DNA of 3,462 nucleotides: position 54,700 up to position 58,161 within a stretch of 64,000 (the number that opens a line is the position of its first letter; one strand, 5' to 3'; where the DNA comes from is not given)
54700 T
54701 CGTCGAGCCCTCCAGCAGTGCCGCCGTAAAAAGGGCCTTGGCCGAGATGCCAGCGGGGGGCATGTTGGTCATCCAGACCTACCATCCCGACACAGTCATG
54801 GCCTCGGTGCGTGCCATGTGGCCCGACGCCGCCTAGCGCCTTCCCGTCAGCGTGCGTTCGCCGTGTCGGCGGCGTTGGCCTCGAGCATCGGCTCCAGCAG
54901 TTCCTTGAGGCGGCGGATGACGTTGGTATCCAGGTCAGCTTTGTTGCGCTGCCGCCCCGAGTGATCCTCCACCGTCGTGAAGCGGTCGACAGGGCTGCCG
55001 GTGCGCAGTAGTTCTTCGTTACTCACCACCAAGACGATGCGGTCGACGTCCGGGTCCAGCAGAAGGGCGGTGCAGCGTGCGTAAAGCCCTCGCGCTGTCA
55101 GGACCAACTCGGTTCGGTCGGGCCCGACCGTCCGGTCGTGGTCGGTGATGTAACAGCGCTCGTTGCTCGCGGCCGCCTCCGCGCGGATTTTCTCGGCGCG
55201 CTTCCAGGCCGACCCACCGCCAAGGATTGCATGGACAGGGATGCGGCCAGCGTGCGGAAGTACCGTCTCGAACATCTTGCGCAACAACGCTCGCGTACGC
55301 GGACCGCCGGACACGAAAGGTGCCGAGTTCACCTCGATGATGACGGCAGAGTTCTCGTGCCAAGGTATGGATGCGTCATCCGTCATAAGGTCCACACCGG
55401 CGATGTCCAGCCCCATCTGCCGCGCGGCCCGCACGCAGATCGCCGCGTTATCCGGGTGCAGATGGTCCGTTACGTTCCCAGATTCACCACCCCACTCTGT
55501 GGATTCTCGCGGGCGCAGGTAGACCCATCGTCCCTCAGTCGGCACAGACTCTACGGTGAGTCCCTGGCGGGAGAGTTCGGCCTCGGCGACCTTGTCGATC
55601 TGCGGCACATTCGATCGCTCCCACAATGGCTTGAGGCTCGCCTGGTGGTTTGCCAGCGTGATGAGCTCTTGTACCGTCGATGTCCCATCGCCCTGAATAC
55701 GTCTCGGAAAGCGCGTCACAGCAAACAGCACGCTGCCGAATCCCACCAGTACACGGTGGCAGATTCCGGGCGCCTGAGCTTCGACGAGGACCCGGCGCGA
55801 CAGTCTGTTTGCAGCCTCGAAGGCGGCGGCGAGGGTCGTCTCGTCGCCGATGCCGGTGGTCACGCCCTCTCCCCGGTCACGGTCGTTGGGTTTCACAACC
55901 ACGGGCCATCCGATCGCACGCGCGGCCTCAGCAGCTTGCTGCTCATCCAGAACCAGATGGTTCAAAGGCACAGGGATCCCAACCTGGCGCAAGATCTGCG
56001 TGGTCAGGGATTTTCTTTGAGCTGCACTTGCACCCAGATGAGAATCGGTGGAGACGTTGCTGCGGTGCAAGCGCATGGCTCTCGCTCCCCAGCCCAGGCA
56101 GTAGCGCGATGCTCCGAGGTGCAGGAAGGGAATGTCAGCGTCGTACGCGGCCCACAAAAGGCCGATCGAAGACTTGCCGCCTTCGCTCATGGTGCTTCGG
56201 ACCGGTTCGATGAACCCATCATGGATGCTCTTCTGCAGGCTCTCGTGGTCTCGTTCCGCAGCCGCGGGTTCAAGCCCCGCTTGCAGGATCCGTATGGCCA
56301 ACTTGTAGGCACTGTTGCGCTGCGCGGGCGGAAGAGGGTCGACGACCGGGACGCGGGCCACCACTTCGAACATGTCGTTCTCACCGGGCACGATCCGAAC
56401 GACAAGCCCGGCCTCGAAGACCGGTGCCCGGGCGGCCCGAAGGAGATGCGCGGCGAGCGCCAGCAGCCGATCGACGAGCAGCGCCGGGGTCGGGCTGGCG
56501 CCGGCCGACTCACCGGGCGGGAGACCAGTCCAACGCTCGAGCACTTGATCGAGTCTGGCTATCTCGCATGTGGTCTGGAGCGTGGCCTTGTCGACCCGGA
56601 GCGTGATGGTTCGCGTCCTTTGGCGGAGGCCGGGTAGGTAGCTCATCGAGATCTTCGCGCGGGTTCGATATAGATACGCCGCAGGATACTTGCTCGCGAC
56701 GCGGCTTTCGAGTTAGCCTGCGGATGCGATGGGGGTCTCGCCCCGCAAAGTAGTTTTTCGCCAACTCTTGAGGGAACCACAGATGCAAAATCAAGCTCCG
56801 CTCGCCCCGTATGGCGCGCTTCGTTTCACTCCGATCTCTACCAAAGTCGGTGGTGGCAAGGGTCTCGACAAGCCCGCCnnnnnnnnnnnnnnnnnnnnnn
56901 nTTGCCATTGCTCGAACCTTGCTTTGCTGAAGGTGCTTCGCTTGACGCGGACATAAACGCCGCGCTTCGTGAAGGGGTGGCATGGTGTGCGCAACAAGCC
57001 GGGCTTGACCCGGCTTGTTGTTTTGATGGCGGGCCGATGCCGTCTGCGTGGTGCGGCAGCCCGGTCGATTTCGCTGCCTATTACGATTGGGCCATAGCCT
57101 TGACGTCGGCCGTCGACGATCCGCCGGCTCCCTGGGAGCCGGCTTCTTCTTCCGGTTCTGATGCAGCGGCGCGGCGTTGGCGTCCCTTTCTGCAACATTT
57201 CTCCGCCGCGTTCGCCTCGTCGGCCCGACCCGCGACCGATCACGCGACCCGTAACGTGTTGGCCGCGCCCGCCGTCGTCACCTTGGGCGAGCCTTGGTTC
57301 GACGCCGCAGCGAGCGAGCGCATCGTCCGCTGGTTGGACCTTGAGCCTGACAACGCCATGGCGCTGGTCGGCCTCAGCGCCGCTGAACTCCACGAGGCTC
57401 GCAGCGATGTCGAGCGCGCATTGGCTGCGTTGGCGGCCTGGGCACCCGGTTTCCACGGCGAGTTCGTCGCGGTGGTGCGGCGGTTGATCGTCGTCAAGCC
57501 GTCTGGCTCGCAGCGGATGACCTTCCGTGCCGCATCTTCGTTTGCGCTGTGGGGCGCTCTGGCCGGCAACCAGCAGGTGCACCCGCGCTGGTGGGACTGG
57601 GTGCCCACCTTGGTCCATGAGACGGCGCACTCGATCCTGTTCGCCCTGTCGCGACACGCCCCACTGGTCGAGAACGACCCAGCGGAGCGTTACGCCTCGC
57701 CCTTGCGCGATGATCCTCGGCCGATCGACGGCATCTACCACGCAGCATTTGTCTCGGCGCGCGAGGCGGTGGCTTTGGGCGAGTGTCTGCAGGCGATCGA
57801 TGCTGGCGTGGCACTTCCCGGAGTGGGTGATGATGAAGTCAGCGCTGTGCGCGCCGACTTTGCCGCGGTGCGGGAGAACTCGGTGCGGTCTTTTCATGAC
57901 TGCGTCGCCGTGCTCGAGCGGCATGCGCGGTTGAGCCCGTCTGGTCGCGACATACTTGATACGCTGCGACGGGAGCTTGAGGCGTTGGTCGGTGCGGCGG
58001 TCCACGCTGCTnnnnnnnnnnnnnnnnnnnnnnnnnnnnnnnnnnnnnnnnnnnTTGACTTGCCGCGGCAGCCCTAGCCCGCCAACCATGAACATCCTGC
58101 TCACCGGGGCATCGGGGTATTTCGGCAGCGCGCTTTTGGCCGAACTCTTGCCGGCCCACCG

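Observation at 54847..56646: CphA2-like paralogue with a vestigial, P-loop-less Mur-ligase region, convergent with the full-length gene at 10-bp spacing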

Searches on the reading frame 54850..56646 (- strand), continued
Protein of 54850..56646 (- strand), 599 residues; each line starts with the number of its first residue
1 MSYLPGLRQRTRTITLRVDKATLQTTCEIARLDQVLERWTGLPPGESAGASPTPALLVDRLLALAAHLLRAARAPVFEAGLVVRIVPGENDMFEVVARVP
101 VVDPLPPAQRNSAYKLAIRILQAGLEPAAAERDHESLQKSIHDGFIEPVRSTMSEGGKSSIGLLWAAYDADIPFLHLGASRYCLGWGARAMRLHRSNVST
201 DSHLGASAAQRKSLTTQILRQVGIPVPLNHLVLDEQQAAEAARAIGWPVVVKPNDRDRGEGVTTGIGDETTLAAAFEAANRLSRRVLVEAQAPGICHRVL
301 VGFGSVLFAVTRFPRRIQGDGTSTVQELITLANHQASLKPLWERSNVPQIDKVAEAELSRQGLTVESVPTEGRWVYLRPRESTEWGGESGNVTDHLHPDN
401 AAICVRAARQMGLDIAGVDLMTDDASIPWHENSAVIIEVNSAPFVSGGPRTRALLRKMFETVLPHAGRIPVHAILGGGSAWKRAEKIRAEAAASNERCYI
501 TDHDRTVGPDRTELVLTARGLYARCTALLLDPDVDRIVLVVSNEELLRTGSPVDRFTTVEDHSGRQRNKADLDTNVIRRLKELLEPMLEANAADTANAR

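Call 60: fold_search(model_id=the predicted structure, library=pdb)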
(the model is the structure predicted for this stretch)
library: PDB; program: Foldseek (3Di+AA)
matches with E <= 10: 723; with E <= 0.001: 448
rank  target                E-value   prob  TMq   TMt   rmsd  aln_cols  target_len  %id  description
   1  7wae_A                1.2e-39  1.00  0.67  0.48   7.7       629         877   24  Trichodesmium erythraeum cyanophycin synthetase 1 (TeCphA1) with ATPgammaS, 4x(beta-Asp-Arg), and aspartate (released 2022-09-07)
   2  7wae_C                3.8e-39  1.00  0.67  0.57   7.0       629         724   24  Trichodesmium erythraeum cyanophycin synthetase 1 (TeCphA1) with ATPgammaS, 4x(beta-Asp-Arg), and aspartate (released 2022-09-07)
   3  7wac_A                7.6e-39  1.00  0.63  0.53   7.8       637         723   23  Trichodesmium erythraeum cyanophycin synthetase 1 (TeCphA1) (released 2022-09-07)
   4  7lgn_A                2.2e-37  1.00  0.70  0.61   6.3       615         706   27  Cyanophycin synthetase 1 from T. morbirosei (released 2021-08-18)
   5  7txv_A                3.6e-37  1.00  0.66  0.48   7.4       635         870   24  Cyanophycin synthetase 1 from Synechocystis sp. UTEX2470 E82Q with ATP and 16x(Asp-Arg) (released 2022-06-01)
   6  7lgq_A                6.1e-37  1.00  0.65  0.47   7.4       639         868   24  Cyanophycin synthetase 1 from Synechocystis sp. UTEX2470 with ATP and 8x(Asp-Arg)-Asn (released 2021-08-18)
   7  7lgj_A                6.4e-37  1.00  0.66  0.48   7.5       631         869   24  Cyanophycin synthetase 1 from Synechocystis sp. UTEX2470 with ADPCP and 8x(Asp-Arg)-NH2 (released 2021-08-18)
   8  7lg5_A                6.8e-37  1.00  0.64  0.47   7.5       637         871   24  Synechocystis sp. UTEX2470 Cyanophycin synthetase 1 with ATP (released 2021-08-18)
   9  7lgn_B                3.3e-35  1.00  0.69  0.51   6.2       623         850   26  Cyanophycin synthetase 1 from T. morbirosei (released 2021-08-18)
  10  7ta5                  1.0e-34  1.00  0.67  0.68   6.5       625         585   21  Crystal structure of cyanophycin synthetase 2 from Gloeothece citriformis (released 2022-03-02)
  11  7lgm_A                5.1e-32  1.00  0.71  0.60   6.7       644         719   24  Cyanophycin synthetase from A. baylyi DSM587 with ATP (released 2021-08-18)
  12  8fxi_C                1.9e-30  1.00  0.65  0.62   6.7       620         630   21  Cryo-EM structure of Stanieria sp. CphA2 in complex with ADPCP and 4x(beta-Asp-Arg) (released 2023-06-14)
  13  8fxi_B                1.5e-28  1.00  0.64  0.62   6.8       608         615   21  Cryo-EM structure of Stanieria sp. CphA2 in complex with ADPCP and 4x(beta-Asp-Arg) (released 2023-06-14)
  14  8fxh_A                1.9e-27  1.00  0.57  0.55  10.1       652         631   20  Cryo-EM structure of Stanieria sp. CphA2 (released 2023-06-14)
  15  8fxi_A                5.0e-25  1.00  0.59  0.60   7.0       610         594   19  Cryo-EM structure of Stanieria sp. CphA2 in complex with ADPCP and 4x(beta-Asp-Arg) (released 2023-06-14)
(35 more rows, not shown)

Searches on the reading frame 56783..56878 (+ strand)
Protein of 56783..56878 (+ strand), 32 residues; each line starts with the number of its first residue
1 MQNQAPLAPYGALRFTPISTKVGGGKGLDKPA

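Call 42: search_protein_families(library=ncbifam, proteins=[window:56783-56878:+], max_evalue=10)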
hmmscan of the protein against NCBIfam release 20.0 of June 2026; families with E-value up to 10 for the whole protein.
seq(32 aa): 0 families

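Call 43: search_protein_families(library=pfam, proteins=[window:56783-56878:+], max_evalue=10)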
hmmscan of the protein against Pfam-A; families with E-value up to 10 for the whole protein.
seq(32 aa): 0 families

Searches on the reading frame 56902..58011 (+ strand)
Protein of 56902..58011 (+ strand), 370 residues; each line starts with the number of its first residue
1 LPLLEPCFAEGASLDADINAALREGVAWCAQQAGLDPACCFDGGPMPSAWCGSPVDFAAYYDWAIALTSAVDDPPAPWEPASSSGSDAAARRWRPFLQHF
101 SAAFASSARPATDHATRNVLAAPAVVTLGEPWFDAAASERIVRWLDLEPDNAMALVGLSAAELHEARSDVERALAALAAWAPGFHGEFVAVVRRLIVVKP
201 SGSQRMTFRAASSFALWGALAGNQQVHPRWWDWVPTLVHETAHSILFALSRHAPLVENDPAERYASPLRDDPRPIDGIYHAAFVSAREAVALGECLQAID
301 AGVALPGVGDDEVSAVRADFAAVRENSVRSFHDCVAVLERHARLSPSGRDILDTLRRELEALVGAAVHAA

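Call 13: search_protein_families(library=pfam, proteins=[window:56902-58011:+], max_evalue=0.001)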
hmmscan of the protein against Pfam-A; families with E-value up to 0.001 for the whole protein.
window:56902-58011:+ (370 aa): 0 families

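Call 30: search_protein_families(library=ncbifam, proteins=[window:56902-58011:+], max_evalue=1)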
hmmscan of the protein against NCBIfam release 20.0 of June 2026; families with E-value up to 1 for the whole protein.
window:56902-58011:+ (370 aa): 1 family
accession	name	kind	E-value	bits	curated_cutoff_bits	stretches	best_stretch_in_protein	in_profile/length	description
TIGR04267.2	mod_HExxH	domain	3.1e-25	89.2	40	1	170-354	1-176/177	aKG-HExxH-type peptide beta-hydroxylase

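Call 43: search_protein_families(library=pfam, proteins=[window:56902-58011:+], max_evalue=10)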
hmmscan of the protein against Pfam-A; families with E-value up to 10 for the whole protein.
window:56902-58011:+ (370 aa): 0 families

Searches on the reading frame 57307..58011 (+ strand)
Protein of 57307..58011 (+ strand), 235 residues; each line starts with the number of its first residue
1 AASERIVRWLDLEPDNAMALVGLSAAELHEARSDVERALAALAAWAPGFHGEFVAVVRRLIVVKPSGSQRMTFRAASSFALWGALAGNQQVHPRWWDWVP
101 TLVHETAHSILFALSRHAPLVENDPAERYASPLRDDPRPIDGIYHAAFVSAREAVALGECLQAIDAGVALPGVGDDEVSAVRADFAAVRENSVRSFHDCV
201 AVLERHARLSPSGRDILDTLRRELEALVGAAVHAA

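Call 86: find_related_loci(query=A6, collection=metagenome_contigs, flank=6000)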
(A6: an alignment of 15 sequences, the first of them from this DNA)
Query A6 (235 aa) in metagenome_contigs; peptide patterns used: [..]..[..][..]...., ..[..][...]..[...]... (x = any residue, [..] = any of these).
522 stretches matched a pattern; 388 encode a relative of the query (tblastn E <= 1e-3); the best 80 are kept; 80 distinct loci.
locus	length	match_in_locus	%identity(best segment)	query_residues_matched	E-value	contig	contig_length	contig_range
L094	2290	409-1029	47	6-217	4e-63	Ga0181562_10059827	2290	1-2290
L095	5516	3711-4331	47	6-217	3e-62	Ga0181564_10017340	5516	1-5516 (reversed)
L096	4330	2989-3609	47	6-217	3e-62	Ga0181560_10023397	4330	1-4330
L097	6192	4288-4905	49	6-217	3e-60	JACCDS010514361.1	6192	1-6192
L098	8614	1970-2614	48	6-226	3e-60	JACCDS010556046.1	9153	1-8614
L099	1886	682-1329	46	4-225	4e-60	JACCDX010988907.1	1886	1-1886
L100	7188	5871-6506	44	6-222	2e-58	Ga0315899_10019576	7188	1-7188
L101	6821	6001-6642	45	6-225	6e-58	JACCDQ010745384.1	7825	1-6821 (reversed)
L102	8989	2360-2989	47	6-221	3e-57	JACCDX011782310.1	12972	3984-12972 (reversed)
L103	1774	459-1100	45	6-225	7e-59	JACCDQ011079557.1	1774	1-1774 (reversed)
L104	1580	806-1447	45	6-225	7e-59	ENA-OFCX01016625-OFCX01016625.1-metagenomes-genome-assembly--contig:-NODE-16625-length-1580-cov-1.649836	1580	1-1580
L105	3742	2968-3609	45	6-225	9e-57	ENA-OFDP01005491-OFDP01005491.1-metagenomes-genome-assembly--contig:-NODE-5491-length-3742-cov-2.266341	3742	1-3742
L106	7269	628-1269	45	6-225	6e-57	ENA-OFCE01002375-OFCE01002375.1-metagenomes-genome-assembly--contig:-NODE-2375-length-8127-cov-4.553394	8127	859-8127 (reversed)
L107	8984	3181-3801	45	6-217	8e-57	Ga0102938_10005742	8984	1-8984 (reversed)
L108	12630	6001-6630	46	6-221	3e-56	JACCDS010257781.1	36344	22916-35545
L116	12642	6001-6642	37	3-226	2e-38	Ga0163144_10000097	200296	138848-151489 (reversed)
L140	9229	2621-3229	35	1-213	3e-33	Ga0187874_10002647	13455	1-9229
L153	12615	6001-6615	36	3-217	2e-32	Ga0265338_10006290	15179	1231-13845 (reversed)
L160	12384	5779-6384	32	8-219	3e-32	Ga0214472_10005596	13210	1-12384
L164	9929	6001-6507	41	38-217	8e-32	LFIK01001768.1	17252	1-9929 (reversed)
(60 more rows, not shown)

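Call 89: search_protein_families(library=pfam, proteins=[L116:2655-4421:+, L116:6665-7540:-, L116:7865-9457:-, L153:4161-5153:-, L153:6930-8855:-, L164:6543-7508:+, L164:3962-5230:-, L140:3225-4265:+, L160:4040-5017:-, L160:6431-7081:-], max_evalue=0.001)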
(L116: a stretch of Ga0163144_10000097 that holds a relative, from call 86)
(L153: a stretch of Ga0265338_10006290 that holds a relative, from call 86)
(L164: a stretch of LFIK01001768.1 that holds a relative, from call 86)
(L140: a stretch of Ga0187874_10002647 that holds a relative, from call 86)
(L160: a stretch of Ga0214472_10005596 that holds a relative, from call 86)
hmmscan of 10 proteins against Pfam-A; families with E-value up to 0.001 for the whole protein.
L116:2655-4421:+ (589 aa): 0 families

L116:6665-7540:- (292 aa): 1 family
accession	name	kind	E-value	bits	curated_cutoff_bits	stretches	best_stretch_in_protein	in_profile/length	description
PF06267.17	DUF1028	-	2.7e-66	223.5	26.2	1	69-259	1-193/193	Family of unknown function (DUF1028)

L116:7865-9457:- (531 aa): 2 families
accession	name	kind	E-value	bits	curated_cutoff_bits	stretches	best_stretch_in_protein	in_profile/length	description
PF11794.13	HpaB_N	-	1.7e-84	284.1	35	1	49-315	1-269/270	4-hydroxyphenylacetate 3-hydroxylase N terminal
PF03241.18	HpaB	-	1e-56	191.8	25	1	326-521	7-201/202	4-hydroxyphenylacetate 3-hydroxylase C terminal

L153:4161-5153:- (331 aa): 0 families

L153:6930-8855:- (642 aa): 2 families
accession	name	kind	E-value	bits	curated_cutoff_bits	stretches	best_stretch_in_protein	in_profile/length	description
PF06808.19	DctM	-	3.3e-110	369.2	23.8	1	221-631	2-413/413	Tripartite ATP-independent periplasmic transporter, DctM component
PF04290.18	DctQ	-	9.7e-25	87.4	28.3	1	57-181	2-128/132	Tripartite ATP-independent periplasmic transporters, DctQ component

L164:6543-7508:+ (322 aa): 0 families

L164:3962-5230:- (423 aa): 0 families

L140:3225-4265:+ (347 aa): 0 families

L160:4040-5017:- (326 aa): 0 families

L160:6431-7081:- (217 aa): 3 families
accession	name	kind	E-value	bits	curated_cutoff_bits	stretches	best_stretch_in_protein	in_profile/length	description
PF12710.13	HAD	-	6.9e-38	131.4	27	1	4-188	1-189/189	haloacid dehalogenase-like hydrolase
PF00702.32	Hydrolase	-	3.2e-13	51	26.4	1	1-188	1-188/191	haloacid dehalogenase-like hydrolase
PF08282.18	Hydrolase_3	-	3.3e-05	24.2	20.9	0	154-197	186-229/255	haloacid dehalogenase-like hydrolase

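Call 93: search_solved_structures(query=A7, max_evalue=1, show_alignments=1)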
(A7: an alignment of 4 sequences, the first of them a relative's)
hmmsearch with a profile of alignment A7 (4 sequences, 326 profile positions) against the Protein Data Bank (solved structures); distinct sequences matched with E-value up to 1: 4.
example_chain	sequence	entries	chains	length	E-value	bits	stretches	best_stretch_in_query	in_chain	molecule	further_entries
5nrh_A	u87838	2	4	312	0.0072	18.7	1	211-270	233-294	D-alanine--D-alanine ligase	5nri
4egq_A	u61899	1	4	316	0.0073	18.6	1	211-270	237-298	D-alanine--D-alanine ligase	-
4egj_A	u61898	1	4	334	0.04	16.2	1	224-280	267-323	D-alanine--D-alanine ligase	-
4eg0_A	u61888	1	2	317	0.14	14.4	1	223-269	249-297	D-alanine--D-alanine ligase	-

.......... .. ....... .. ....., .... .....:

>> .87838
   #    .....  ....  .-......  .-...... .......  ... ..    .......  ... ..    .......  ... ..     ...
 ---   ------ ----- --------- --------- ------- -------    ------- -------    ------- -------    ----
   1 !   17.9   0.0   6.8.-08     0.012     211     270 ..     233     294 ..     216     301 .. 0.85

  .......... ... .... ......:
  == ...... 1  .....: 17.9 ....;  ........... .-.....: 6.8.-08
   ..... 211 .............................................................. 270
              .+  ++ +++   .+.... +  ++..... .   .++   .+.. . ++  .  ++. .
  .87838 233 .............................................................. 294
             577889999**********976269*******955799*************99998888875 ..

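Call 94: search_protein_families(library=ncbifam, proteins=[L153:4161-5153:-, L164:6543-7508:+], max_evalue=0.1)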
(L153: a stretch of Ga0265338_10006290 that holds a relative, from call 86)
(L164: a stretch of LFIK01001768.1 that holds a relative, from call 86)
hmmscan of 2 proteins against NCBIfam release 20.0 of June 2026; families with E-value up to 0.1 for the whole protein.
L153:4161-5153:- (331 aa): 0 families

L164:6543-7508:+ (322 aa): 1 family
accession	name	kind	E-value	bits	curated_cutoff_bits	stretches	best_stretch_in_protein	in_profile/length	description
TIGR01205.1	D_ala_D_alaTIGR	subfamily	0.029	13.3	245.65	1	233-273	264-308/318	D-alanine--D-alanine ligase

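Call 106: search_protein_families(library=pfam, alignment_id=A7, max_evalue=5)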
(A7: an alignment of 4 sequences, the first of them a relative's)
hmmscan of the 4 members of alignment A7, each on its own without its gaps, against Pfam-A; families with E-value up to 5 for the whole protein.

A. member 1, L153:4161-5153:- (331 aa): 0 families

B. families by the number of members that match (of 4 scanned): 4 families
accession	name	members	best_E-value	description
PF07478.18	Dala_Dala_lig_C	2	0.11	D-ala D-ala ligase C-terminus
PF16857.10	RNA_pol_inhib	1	0.069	RNA polymerase inhibitor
PF02532.19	PsbI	1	0.18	Photosystem II reaction centre I protein (PSII 4.8 kDa protein)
PF18110.6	BRCC36_C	1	0.5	BRCC36 C-terminal helical domain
